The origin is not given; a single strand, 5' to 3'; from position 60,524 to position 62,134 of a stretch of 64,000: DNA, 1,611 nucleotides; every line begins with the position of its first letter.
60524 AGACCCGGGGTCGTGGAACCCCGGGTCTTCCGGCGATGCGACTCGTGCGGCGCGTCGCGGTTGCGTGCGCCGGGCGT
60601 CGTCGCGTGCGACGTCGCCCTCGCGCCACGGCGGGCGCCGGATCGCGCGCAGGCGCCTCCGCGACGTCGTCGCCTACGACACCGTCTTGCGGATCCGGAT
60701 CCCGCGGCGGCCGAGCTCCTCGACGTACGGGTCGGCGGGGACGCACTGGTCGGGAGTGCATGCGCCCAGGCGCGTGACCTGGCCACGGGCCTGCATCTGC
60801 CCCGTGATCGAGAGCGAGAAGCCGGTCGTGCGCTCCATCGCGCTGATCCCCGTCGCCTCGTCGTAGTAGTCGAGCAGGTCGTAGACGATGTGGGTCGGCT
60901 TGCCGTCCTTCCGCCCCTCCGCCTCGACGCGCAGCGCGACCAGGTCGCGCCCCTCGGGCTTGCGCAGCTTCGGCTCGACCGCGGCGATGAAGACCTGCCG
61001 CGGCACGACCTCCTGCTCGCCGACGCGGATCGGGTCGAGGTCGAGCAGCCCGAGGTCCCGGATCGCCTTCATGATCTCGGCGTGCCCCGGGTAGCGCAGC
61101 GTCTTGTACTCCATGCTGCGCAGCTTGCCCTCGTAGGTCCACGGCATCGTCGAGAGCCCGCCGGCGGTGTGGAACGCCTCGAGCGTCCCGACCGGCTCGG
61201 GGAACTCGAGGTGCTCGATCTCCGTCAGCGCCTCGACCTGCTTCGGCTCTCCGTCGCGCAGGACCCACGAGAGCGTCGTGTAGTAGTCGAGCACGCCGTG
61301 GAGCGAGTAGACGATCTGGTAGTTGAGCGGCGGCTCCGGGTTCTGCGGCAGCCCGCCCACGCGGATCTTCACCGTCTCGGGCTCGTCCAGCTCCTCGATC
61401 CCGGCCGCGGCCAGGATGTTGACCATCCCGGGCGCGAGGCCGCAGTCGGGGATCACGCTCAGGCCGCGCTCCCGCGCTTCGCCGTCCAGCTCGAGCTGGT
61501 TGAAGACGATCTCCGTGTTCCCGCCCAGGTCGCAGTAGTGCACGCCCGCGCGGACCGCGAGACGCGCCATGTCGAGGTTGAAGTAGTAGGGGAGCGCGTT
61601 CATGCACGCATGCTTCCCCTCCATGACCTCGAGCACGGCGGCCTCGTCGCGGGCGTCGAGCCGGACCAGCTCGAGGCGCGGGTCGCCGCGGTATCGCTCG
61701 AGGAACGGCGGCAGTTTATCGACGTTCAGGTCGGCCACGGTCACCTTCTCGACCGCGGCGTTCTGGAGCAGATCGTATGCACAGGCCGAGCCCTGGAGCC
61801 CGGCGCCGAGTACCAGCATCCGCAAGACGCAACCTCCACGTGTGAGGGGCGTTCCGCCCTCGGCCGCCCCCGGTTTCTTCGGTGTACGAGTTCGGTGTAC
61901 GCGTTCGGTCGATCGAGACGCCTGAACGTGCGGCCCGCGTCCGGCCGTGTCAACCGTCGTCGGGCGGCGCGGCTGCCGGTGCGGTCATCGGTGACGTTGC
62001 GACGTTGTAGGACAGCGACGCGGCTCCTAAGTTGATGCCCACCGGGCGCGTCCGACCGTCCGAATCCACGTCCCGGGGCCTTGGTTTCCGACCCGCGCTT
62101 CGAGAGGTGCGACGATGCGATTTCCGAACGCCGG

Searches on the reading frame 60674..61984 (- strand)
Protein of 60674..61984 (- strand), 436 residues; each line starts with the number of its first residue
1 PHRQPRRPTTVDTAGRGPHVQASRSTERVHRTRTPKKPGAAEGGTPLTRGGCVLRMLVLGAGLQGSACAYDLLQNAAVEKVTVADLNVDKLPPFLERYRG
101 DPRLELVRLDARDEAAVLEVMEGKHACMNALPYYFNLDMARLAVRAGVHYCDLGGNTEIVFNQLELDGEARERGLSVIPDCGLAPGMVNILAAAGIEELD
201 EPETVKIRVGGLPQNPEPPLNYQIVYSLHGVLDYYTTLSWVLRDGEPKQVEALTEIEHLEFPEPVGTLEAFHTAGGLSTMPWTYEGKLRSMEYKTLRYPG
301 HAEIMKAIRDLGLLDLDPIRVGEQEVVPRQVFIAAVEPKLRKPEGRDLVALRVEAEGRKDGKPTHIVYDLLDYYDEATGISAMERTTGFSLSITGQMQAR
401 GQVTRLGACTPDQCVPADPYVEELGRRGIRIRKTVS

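Call 98: search_protein_families(library=pfam, proteins=[window:60674-61984:-])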
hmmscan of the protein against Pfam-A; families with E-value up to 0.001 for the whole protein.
window:60674-61984:- (436 aa): 2 families
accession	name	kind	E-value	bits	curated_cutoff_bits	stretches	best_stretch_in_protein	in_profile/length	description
PF16653.10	Sacchrp_dh_C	-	1.3e-43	150.5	31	1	182-429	1-265/265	Saccharopine dehydrogenase C-terminal domain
PF03435.24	Sacchrp_dh_NADP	-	2.1e-17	64.1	25.1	1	57-177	2-128/129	Saccharopine dehydrogenase NADP binding domain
